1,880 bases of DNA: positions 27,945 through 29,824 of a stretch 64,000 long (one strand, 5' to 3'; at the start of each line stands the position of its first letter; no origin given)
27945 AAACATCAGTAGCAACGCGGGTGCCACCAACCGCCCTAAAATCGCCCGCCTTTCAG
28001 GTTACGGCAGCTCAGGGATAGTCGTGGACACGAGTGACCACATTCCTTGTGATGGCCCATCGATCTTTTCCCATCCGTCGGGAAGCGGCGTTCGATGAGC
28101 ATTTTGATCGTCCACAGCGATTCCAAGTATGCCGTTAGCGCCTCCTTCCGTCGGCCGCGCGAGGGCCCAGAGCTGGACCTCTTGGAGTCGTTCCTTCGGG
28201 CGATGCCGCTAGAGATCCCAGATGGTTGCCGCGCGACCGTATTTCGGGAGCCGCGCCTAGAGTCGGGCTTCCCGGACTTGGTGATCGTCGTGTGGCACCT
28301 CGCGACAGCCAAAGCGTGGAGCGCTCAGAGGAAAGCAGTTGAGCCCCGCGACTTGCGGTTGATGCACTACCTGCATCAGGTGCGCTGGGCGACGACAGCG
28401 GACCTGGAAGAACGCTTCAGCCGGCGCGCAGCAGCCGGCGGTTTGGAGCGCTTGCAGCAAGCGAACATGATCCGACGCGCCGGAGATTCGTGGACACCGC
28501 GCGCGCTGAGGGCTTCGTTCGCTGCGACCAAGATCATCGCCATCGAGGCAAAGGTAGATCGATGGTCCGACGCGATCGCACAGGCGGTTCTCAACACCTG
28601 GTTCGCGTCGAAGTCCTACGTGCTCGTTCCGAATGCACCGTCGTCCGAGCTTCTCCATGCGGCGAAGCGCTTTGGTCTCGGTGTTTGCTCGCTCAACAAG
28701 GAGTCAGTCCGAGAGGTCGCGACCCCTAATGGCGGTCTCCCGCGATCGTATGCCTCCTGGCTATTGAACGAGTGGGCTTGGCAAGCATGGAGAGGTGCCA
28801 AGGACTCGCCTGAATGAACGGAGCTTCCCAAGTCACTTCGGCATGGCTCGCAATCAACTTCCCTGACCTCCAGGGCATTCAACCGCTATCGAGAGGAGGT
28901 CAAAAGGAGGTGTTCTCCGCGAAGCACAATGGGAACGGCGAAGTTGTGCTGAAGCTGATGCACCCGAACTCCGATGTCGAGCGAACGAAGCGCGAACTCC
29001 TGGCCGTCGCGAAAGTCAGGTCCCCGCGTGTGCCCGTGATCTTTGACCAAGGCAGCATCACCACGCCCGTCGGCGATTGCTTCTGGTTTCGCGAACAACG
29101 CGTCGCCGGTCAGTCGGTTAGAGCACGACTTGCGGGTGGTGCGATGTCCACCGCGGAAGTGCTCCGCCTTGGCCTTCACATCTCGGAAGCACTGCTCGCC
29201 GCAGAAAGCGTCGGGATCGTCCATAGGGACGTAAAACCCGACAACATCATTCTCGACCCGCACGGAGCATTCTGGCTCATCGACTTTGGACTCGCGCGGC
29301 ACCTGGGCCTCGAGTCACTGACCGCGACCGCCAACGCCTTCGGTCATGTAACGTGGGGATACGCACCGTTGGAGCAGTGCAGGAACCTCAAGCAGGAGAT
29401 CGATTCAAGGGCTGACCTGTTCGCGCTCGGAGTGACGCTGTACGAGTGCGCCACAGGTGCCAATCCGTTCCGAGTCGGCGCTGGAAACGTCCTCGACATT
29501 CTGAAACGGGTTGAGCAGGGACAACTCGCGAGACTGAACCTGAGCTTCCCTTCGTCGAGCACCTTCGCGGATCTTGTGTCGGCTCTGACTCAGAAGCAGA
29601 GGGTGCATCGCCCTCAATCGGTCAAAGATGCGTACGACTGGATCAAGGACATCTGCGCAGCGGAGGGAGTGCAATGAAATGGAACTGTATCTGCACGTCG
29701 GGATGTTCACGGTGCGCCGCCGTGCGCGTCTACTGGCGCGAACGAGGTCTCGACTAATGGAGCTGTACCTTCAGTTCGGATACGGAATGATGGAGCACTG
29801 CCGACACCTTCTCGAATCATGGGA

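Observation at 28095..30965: Uncharacterised three-gene operon on the tRNA island: PD-(D/E)xK-wHTH nuclease-like protein, stand-alone Hanks kinase and an unknown alpha/beta protein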

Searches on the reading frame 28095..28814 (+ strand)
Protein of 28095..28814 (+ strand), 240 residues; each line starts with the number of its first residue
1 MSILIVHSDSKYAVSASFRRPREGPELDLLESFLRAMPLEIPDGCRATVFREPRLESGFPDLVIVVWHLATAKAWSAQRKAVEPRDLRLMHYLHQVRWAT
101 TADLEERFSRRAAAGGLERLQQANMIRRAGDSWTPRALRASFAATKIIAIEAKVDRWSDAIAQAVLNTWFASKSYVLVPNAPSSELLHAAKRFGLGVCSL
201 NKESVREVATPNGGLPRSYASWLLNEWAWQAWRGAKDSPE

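Call 4: search_protein_families(library=pfam, proteins=[window:28095-28814:+], max_evalue=0.1)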
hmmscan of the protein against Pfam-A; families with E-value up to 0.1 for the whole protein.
window:28095-28814:+ (240 aa): 0 families

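Call 5: search_protein_families(library=padloc, proteins=[window:28095-28814:+], max_evalue=0.1)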
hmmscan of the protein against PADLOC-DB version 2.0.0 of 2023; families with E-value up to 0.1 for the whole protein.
window:28095-28814:+ (240 aa): 0 families

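Call 6: search_protein_families(library=ncbifam, proteins=[window:28095-28814:+], max_evalue=0.1)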
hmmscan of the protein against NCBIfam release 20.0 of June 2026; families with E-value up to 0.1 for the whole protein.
window:28095-28814:+ (240 aa): 0 families

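Call 8: search_solved_structures(query=window:28095-28814:+, max_evalue=10)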
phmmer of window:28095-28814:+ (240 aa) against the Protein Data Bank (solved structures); distinct sequences matched with E-value up to 10: 0.

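Call 14: find_homologous_proteins(query=window:28095-28814:+)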
Query window:28095-28814:+ (240 aa): 405 proteins with E <= 0.001 among 2293 candidates; the best 120 are listed.
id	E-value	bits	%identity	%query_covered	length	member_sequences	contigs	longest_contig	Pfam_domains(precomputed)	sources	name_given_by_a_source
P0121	7.0e-112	390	99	75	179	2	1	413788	-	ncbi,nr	ncbi:MAG: hypothetical protein JNJ88_14010 [Planctomycetes bacterium]|nr:hypothetical protein [Planc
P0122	8.2e-88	312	63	96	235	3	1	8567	-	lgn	-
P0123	1.5e-86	307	63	94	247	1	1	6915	-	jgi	jgi:hypothetical protein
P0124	4.1e-86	306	62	98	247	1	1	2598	-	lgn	-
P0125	1.3e-85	304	62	98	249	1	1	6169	-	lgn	-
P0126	1.7e-85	304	62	98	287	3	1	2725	-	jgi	-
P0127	2.8e-85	303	62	98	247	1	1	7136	-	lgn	-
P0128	3.4e-85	303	62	99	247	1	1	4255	-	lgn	-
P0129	1.2e-84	301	62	95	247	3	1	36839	-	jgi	jgi:hypothetical protein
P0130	1.2e-84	301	62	95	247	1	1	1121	-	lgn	-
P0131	1.2e-84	301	57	96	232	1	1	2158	-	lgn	-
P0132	2.2e-84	300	59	99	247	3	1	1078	-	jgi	-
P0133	2.5e-84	300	61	97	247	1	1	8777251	-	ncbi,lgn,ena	-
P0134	3.0e-84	300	61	96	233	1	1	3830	-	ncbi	-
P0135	3.7e-84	300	62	95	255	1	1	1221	-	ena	-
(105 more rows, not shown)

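Call 22: search_protein_families(library=phrogs, proteins=[window:28095-28814:+], max_evalue=0.1)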
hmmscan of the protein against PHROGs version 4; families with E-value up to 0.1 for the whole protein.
window:28095-28814:+ (240 aa): 0 families

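Call 25: predict_structure(alignment_id=A2)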
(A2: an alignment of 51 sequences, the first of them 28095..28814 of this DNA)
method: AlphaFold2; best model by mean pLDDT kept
length: 240 residues; sequences in the alignment: 51
mean_pLDDT: 93.9   pTM: 0.91
mean pLDDT of the five models: 93.9, 93.4, 92.9, 92.5, 92.4
residues with pLDDT >= 90: 205; 70-90: 32; 50-70: 3; < 50: 0
segments of 3 or more residues with pLDDT < 50: none
pLDDT, mean of each block of 10 residues (from residue 1): 90 86 93 93 97 93 97 96 97 98 97 97 98 97 97 92 96 96 93 95 82 88 97 88
secondary structure, 60 per line:
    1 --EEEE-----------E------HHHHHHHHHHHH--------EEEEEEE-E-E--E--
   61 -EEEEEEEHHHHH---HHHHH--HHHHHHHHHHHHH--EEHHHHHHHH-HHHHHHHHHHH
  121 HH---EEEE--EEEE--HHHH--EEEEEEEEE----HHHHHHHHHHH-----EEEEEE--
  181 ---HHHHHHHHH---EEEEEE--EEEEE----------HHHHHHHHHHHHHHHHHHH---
elements in order: E3-6 H25-36 E45-51 E62-68 H69-73 H77-81 H84-96 H101-108 H110-122 E126-129 E132-135 H138-141 E144-152 H157-167 E173-178 H184-192 E196-201 E204-208 H219-237
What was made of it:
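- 28095..28817 (+): Gene 1 (240 aa, pI 9.7): PD-(D/E)xK restriction-endonuclease-fold protein with a winged helix-turn-helix (about residues 69-141) inserted between core strands β2 and β3. Catalytic candidates are E26, D61, E151, K153 and Q163. A conserved C-terminal motif is P216-x-S218-x-x-x-W222-x-x-N225. The AF2 model has pLDDT 93.9 and pTM 0.91 with topology α1-β1-β2-[wHTH]-β3-α2-β4 (call 25).
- On PD-(D/E)xK (restriction-endonuclease-like) fold superfamily: gene 1: The AF2 model (pLDDT 93.9) gives H25-36, E45-51, E62-68, [insert 69-141], E144-152, H157-167, E173-178 (call 25).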

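Call 29: search_solved_structures(query=A2, max_evalue=10, show_alignments=2)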
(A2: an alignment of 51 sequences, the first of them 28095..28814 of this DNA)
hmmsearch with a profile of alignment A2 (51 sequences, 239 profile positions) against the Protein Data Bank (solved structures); distinct sequences matched with E-value up to 10: 8.
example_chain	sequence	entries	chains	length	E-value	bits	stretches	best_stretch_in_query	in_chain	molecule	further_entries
7aor_g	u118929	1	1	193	0.014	17.8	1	83-171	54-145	bS21m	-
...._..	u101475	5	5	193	0.044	16.2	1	83-169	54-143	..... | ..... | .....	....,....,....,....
2p5v_A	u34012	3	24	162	0.19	14.1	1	82-144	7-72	Transcriptional regulator, LRP/AsnC family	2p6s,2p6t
1ri7_A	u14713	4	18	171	0.4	13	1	78-160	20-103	Putative transcriptional regulator | Putative HTH-type transcriptional regulator PH1519 | Uncharacterized HTH-type transcriptional regulator PH1519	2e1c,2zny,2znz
2yd3_A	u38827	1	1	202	0.57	12.5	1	29-63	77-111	RECEPTOR-TYPE TYROSINE-PROTEIN PHOSPHATASE S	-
2yd2_A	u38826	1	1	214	0.63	12.4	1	29-63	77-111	RECEPTOR-TYPE TYROSINE-PROTEIN PHOSPHATASE S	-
2cyy_A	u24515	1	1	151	0.8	12.1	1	80-160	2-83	Putative HTH-type transcriptional regulator PH1519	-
2yd9_A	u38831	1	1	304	1.1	11.6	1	29-63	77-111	RECEPTOR-TYPE TYROSINE-PROTEIN PHOSPHATASE S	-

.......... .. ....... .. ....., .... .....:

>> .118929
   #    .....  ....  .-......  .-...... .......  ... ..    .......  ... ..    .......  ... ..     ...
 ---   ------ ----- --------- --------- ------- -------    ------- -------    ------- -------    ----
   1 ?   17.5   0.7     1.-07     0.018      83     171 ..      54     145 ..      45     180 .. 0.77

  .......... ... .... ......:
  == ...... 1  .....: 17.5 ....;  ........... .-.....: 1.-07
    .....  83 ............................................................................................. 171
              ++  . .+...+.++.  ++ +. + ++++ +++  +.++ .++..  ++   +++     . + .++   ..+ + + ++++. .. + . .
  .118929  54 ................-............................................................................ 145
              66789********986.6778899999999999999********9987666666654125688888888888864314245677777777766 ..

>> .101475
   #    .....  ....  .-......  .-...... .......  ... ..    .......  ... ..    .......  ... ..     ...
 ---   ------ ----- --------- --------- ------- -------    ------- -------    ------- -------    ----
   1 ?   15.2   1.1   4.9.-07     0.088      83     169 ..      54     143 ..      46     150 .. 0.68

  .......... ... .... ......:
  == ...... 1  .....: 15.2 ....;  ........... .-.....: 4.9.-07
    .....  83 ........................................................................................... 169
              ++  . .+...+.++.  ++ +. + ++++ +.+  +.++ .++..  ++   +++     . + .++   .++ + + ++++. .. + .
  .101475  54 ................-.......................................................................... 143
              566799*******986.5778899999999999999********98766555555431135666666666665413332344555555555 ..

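Call 30: fold_search(model_id=the predicted structure, library=pdb)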
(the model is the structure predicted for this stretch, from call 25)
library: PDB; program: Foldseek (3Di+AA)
matches with E <= 10: 709; with E <= 0.001: 0
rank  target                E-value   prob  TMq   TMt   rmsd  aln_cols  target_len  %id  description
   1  3dnx                  1.2e-02  0.98  0.28  0.42   4.9       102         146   20  SPO1766 protein of unknown function from Silicibacter pomeroyi. (released 2008-09-02)
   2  1xmx                  5.8e-02  0.60  0.21  0.14  12.8       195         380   10  Crystal structure of protein VC1899 from Vibrio cholerae (released 2004-11-16)
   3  8z4i_A                6.2e-02  0.30  0.21  0.13  17.4       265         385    8  crystal structure of Cdn1 in complex with cA3 (released 2026-02-04)
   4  9u49_A                7.8e-02  0.35  0.21  0.14  16.9       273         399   11  crystal structure of Cdn1 in complex with cA4 (released 2026-02-04)
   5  2pw9_C                1.1e-01  0.66  0.19  0.20  12.2       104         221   14  Crystal structure of a putative formate dehydrogenase accessory protein from Desulfotalea psychrophila (released 2007-05-22)
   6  7kym_B                1.4e-01  1.00  0.23  0.37   2.6        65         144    9  Crystal structure of the MarR family transcriptional regulator from Bradyrhizobium japonicum (released 2021-12-15)
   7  2ph7_B                1.6e-01  0.30  0.23  0.24  17.1       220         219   12  Crystal structure of AF2093 from Archaeoglobus fulgidus (released 2007-05-08)
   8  5n35                  1.8e-01  0.99  0.21  0.75   2.7        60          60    8  Gadolinium phased PBP2 (SSO6202) at 2.2 Ang (released 2017-05-17)
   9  2pw9_B                1.8e-01  0.51  0.18  0.19  12.8       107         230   16  Crystal structure of a putative formate dehydrogenase accessory protein from Desulfotalea psychrophila (released 2007-05-22)
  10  9iab_B                1.8e-01  0.08  0.15  0.14  20.8       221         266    7  Structure of the Argonaute-associated Cas4 family protein 1 (ACE1) from Chroococcidiopsis thermalis (CtACE1) (released 2025-04-23)
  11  4rs8_B                1.9e-01  0.97  0.19  0.50   3.2        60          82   13  Apo structure of novel pNOB8 plasmid centromere binding protein (released 2015-09-16)
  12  3hif_A                1.9e-01  0.93  0.21  0.25   6.3        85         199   13  The crystal structure of apo wild type CAP at 3.6 A resolution. (released 2009-09-08)
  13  2uwm_A                2.1e-01  0.87  0.18  0.22   9.4        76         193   20  C-TERMINAL DOMAIN(WH2-WH4) OF ELONGATION FACTOR SELB IN COMPLEX WITH SECIS RNA (released 2007-05-08)
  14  6wxq_A                2.1e-01  0.80  0.21  0.24  11.1       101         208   10  Crystal structure of CRISPR-associated transcription factor Csa3 complexed with cA4 (released 2021-11-17)
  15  9mlo_A                2.1e-01  0.57  0.16  0.08   6.4        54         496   26  Drimenol Synthase - Farnesyl Thiol Complex (released 2025-07-16)
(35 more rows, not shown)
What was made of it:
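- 28095..28817 (+): Foldseek matches are weak: the top hit 3dnx (uncharacterised protein SPO1766; E 0.012), lower-ranked Cdn1, Can2 and Cas4-family nucleases, and MarR-type winged helices (call 30).
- On PD-(D/E)xK (restriction-endonuclease-like) fold superfamily: gene 1: Cdn1, Can2 and Cas4-ACE1 nucleases appear at E 0.06-0.4 (call 30).
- Fold evidence for gene 1 as a nuclease is statistically weak (best Foldseek E = 0.012, call 30). Weak Lrp/AsnC and MarR similarity of the inserted domain is seen (calls 29, 30).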

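Call 80: search_protein_families(library=pfam, proteins=[L086:8135-11926:-, L085:4908-7055:-], max_evalue=0.01)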
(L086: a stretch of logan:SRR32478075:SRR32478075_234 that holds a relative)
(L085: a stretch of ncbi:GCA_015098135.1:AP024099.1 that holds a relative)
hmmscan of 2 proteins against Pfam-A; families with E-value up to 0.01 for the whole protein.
L086:8135-11926:- (1263 aa): 0 families

L085:4908-7055:- (715 aa): 2 families
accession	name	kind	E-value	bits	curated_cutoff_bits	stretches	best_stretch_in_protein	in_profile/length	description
PF02810.21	SEC-C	-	2.9e-09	37.1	20.4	1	697-714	1-18/19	SEC-C motif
PF08378.17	NERD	-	0.002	19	22.1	1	296-385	1-89/111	Nuclease-related domain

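Call 88: search_protein_families(library=pfam, alignment_id=A2, max_evalue=5)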
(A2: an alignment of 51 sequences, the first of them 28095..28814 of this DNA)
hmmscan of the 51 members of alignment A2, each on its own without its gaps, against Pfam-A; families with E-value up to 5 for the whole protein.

A. member 1, window:28095-28814:+ (240 aa): 0 families

B. families by the number of members that match (of 51 scanned): 6 families
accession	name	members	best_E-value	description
PF04620.18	FlaA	4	0.032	Flagellar filament outer layer protein Flaa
PF25212.1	HVO_A0114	3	0.042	HVO_A0114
PF17665.6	DUF5527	1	0.0042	Family of unknown function (DUF5527)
PF07848.18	PaaX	1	0.025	PaaX-like protein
PF00531.28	Death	1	0.13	Death domain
PF03455.24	dDENN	1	0.25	dDENN domain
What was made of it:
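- Closest known: PglW of BREX type 2 / Pgl, and the kinase-bearing subset of DndF proteins. Different: There is no NERD match (calls 4, 88), no pseudokinase, no methyltransferase and no PglZ.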

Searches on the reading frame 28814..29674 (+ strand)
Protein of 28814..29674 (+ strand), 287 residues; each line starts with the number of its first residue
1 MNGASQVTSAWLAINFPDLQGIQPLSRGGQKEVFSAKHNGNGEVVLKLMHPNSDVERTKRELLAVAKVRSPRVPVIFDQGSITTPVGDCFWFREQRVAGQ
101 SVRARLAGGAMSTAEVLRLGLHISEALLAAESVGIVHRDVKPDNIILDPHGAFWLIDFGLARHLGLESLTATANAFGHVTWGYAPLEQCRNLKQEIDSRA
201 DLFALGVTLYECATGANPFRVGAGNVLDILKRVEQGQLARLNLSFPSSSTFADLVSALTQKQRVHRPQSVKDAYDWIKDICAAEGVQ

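Call 4: search_protein_families(library=pfam, proteins=[window:28814-29674:+], max_evalue=0.1)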
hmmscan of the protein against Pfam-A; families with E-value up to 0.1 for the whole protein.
window:28814-29674:+ (287 aa): 6 families
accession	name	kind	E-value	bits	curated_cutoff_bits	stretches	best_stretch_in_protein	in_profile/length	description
PF00069.31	Pkinase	-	5.2e-23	82.2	31.7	1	25-268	7-253/263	Protein kinase domain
PF07714.23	PK_Tyr_Ser-Thr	-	3.2e-14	53.3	23.1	1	32-268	14-250/258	Protein tyrosine and serine/threonine kinase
PF01636.29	APH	-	2e-07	31.4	23.2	1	125-162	160-198/239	Phosphotransferase enzyme family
PF03109.22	ABC1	-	0.00041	20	22.9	1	132-171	185-224/244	ABC1 atypical kinase-like domain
PF14531.12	Kinase-like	-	0.00043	20.1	25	1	131-215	162-247/289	Kinase-like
PF19974.5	TCAD9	-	0.031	13.9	40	1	130-158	294-321/429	Ternary complex associated domain 9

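Call 5: search_protein_families(library=padloc, proteins=[window:28814-29674:+], max_evalue=0.1)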
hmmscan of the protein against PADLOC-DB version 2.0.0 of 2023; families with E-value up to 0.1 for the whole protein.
window:28814-29674:+ (287 aa): 35 families (the best 25 are shown)
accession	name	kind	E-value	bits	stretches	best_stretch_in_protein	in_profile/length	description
PDLC04042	PD-T4-6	-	1.3e-41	141.1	1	24-279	16-271/292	-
PDLC04053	PD-T4-6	-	4.9e-39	132.6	1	23-282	15-273/311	-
PDLC04043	PD-T4-6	-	8e-36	122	1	25-273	23-270/452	-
PDLC04054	PD-T4-6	-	2e-35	120.9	1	24-274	17-267/347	-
PDLC04039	PD-T4-6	-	2.5e-34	117.1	1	23-225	20-221/458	-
PDLC04138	mad6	-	5.7e-34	116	1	14-283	48-316/659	mads_6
PDLC04041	PD-T4-6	-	5.3e-32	109.6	1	18-228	29-243/443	-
PDLC04047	PD-T4-6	-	8.4e-31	105.2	1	23-271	16-263/327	-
PDLC04060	PD-T4-6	-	1.9e-28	97.7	1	24-280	15-269/486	-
PDLC04061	PD-T4-6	-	9.1e-28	96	1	24-221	23-225/510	-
PDLC04052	PD-T4-6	-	1.5e-26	91.7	1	52-220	50-217/496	-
PDLC04064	PD-T4-6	-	1.6e-25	87.8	1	25-248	28-247/369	-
PDLC04048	PD-T4-6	-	4.6e-25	86.7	1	23-274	16-266/354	-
PDLC04057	PD-T4-6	-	5.2e-25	86.4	1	25-272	16-262/443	-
PDLC04050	PD-T4-6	-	7.8e-23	79.1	1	22-274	68-320/480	-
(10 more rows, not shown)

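Call 6: search_protein_families(library=ncbifam, proteins=[window:28814-29674:+], max_evalue=0.1)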
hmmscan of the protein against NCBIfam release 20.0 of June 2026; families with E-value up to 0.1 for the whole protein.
window:28814-29674:+ (287 aa): 19 families
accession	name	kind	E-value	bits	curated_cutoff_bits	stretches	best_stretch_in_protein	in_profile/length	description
NF033483.0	PknB_PASTA_kin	equivalog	1.4e-35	123.4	450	1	24-279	14-267/563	Stk1 family PASTA domain-containing Ser/Thr kinase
NF047741.1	antiphage_MADS6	equivalog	7.5e-28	97.4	460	2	97-283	280-463/612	methylation-associated defense system protein kinase MAD6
NF052427.1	StpK7MSMEG_1200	equivalog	6.1e-25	87.7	900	1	22-220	12-210/601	serine/threonine protein kinase StpK7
NF038150.1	lanthi_synth_IV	equivalog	1e-19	70.4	650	1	104-271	291-447/851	class IV lanthionine synthetase LanL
TIGR03903.1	TOMM_kin_cyc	equivalog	1.1e-19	69.9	705.75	1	43-270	5-237/1267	TOMM system kinase/cyclase fusion protein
NF033442.0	BREX_PglW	equivalog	5.2e-15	54.3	990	1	37-218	532-709/1391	BREX system serine/threonine kinase PglW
NF053615.1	SerThrKinAfsKStmc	equivalog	2.6e-13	49.5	1300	1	109-226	107-219/809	protein serine/threonine kinase AfsK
NF009651.0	PRK13184.1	equivalog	4.5e-09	34.9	839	1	115-233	114-245/932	serine/threonine-protein kinase PknD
NF038151.1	lanthi_synth_III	equivalog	2.2e-07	29.7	575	1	113-262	335-466/833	class III lanthionine synthetase LanKC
TIGR03724.2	arch_bud32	equivalog_domain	2.2e-05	24.1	125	1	95-164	73-134/193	KEOPS complex kinase/ATPase Bud32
NF002475.0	PRK01723.1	equivalog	0.00018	20.6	142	1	101-159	134-188/241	3-deoxy-D-manno-octulosonic acid kinase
NF041408.1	XopAU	subfamily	0.0002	21.1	450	1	126-187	337-394/498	XopAU family type III secretion system effector serine/threonine kinase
NF011462.0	PRK14879.1-3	equivalog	0.00063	19.6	174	1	131-162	99-129/192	Kae1-associated kinase Bud32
NF011463.0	PRK14879.1-4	equivalog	0.0014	18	188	1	129-162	129-161/237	Kae1-associated kinase Bud32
NF007174.0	PRK09605.1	equivalog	0.002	16.7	447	1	56-163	381-475/535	bifunctional N(6)-L-threonylcarbamoyladenine synthase/serine/threonine protein kinase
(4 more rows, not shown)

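Call 22: search_protein_families(library=phrogs, proteins=[window:28814-29674:+], max_evalue=0.1)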
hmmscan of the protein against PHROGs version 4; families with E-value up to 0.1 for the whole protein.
window:28814-29674:+ (287 aa): 3 families
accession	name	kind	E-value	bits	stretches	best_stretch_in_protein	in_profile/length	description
phrog_2361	-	other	1.9e-34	120.3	1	22-280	18-269/415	serine-threonine kinase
phrog_3297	-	other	0.00038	21.3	1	124-159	75-110/160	kinase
phrog_4972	-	unknown function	0.00052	20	1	131-209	235-311/501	-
